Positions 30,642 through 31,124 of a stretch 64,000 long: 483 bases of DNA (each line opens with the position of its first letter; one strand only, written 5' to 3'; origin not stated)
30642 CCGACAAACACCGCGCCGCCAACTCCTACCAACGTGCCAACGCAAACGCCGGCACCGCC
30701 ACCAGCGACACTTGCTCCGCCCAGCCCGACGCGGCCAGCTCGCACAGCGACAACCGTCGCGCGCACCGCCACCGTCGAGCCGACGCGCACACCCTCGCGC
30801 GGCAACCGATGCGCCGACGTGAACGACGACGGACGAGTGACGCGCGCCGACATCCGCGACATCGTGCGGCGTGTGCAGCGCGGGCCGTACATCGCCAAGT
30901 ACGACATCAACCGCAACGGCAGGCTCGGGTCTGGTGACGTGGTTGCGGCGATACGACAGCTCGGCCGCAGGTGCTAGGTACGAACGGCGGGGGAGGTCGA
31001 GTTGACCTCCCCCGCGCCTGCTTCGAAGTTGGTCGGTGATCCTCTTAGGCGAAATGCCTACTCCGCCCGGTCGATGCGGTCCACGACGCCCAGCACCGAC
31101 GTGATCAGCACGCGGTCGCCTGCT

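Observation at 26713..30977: Cell-surface locus: membrane-anchored DUF4185 protein followed by a protein carrying two cohesin-like repeats and its own dockerin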

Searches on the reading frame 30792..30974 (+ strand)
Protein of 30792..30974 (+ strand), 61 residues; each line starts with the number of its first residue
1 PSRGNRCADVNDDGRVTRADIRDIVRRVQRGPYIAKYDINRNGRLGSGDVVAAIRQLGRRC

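Call 54: predict_structure(alignment_id=A3)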
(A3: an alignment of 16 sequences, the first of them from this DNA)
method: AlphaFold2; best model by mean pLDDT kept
length: 61 residues; sequences in the alignment: 16
mean_pLDDT: 92.0   pTM: 0.76
mean pLDDT of the five models: 92.0, 90.7, 89.9, 88.6, 85.6
residues with pLDDT >= 90: 53; 70-90: 5; 50-70: 1; < 50: 2
segments of 3 or more residues with pLDDT < 50: none
pLDDT, mean of each block of 10 residues (from residue 1): 77 96 96 93 95 96 87
secondary structure, 60 per line:
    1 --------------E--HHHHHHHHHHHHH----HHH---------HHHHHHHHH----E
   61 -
elements in order: H18-30 H47-55

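Call 58: fold_search(model_id=the predicted structure, library=pdb)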
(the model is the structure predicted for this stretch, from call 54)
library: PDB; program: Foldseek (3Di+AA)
matches with E <= 10: 65; with E <= 0.001: 0
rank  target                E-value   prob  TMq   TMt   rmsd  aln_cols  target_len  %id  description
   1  4fl4_G                4.2e-02  1.00  0.65  0.60   2.9        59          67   34  Scaffoldin conformation and dynamics revealed by a ternary complex from the Clostridium thermocellum cellulosome (released 2012-06-27)
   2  6kg9_MODEL_1_A        4.2e-02  0.99  0.65  0.60   3.4        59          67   27  Solution structure of CaDoc0917 from Clostridium acetobutylicum (released 2020-07-08)
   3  4fl4_J                4.9e-02  0.99  0.65  0.61   2.9        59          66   34  Scaffoldin conformation and dynamics revealed by a ternary complex from the Clostridium thermocellum cellulosome (released 2012-06-27)
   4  2y3n_B                4.9e-02  0.99  0.64  0.65   2.4        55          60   29  Type II cohesin-dockerin domain from Bacteroides cellolosolvens (released 2012-01-11)
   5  2ccl_B                5.2e-02  1.00  0.67  0.67   2.5        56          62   30  THE S45A, T46A MUTANT OF THE TYPE I COHESIN-DOCKERIN COMPLEX FROM THE CELLULOSOME OF CLOSTRIDIUM THERMOCELLUM (released 2007-02-13)
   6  6kgc_B                6.0e-02  0.99  0.68  0.70   3.3        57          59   26  Crystal structure of CaDoc0917(R49D)-CaCohA2 complex at pH 5.4 (released 2020-07-08)
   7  6kgf_D                6.4e-02  0.99  0.69  0.68   3.5        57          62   24  Crystal structure of CaDoc0917(R16D)-CaCohA2 complex at pH 8.2 (released 2020-07-08)
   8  4fl4_A                6.9e-02  0.99  0.63  0.58   3.3        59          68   34  Scaffoldin conformation and dynamics revealed by a ternary complex from the Clostridium thermocellum cellulosome (released 2012-06-27)
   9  2vn5_B                8.5e-02  1.00  0.69  0.74   1.6        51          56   24  The Clostridium cellulolyticum dockerin displays a dual binding mode for its cohesin partner (released 2008-05-20)
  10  5g5d_B                1.0e-01  0.98  0.62  0.27   2.0        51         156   24  Crystal Structure of the CohScaC2-XDocCipA type II complex from Clostridium thermocellum (released 2017-04-05)
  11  6kge_D                1.2e-01  0.99  0.69  0.69   3.3        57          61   26  Crystal structure of CaDoc0917(R16D)-CaCohA2 complex at pH 5.5 (released 2020-07-08)
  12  2vn5_D                1.4e-01  0.99  0.69  0.76   1.6        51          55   24  The Clostridium cellulolyticum dockerin displays a dual binding mode for its cohesin partner (released 2008-05-20)
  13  6kgf_B                1.8e-01  0.96  0.67  0.67   4.0        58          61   24  Crystal structure of CaDoc0917(R16D)-CaCohA2 complex at pH 8.2 (released 2020-07-08)
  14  5m0y_B                1.8e-01  0.94  0.62  0.27   3.0        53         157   23  Crystal Structure of the CohScaA-XDocCipB type II complex from Clostridium thermocellum at 1.5Angstrom resolution (released 2017-09-06)
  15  3kcp_A                2.0e-01  0.98  0.68  0.16   2.1        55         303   24  Crystal structure of interacting Clostridium thermocellum multimodular components (released 2010-02-09)
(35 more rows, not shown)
